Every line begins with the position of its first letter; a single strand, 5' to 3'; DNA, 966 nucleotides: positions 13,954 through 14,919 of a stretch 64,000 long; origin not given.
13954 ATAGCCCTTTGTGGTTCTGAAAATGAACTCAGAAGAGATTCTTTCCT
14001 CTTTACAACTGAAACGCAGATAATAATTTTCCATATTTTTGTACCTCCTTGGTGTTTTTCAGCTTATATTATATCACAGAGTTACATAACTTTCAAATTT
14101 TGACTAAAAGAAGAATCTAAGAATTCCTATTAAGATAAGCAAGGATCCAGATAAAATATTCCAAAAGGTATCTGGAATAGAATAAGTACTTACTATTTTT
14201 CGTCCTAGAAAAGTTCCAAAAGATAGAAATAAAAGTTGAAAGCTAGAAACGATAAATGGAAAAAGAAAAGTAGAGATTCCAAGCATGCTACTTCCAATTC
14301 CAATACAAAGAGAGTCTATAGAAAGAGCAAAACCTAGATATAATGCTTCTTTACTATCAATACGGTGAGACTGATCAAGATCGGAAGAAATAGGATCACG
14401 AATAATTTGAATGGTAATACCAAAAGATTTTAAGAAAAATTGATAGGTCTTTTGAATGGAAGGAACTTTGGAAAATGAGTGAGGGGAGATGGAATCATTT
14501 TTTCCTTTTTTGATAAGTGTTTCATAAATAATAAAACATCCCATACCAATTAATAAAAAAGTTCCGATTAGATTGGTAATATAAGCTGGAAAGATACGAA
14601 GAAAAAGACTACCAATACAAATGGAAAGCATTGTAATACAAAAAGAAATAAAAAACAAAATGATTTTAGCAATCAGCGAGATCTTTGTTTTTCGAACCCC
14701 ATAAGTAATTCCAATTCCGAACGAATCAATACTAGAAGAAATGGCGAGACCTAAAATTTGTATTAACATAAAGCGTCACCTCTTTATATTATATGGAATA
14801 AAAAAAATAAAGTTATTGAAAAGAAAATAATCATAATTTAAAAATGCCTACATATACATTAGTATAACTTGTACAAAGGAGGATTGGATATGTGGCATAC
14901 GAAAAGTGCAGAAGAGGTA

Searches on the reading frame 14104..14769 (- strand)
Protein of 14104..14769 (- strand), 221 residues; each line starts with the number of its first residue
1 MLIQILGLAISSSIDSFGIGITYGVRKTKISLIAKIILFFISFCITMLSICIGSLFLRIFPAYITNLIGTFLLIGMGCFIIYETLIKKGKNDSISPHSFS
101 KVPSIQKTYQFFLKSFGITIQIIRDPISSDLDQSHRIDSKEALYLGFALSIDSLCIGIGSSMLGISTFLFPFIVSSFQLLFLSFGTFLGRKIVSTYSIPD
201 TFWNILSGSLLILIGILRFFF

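Call 80: search_protein_families(library=pfam, proteins=[window:14104-14769:-], max_evalue=0.01)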
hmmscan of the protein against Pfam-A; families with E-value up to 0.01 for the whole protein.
window:14104-14769:- (221 aa): 1 family
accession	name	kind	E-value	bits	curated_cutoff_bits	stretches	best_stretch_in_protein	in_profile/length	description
PF02659.21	Mntp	-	1.3e-15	57.9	24.4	2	117-216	50-149/152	Putative manganese efflux pump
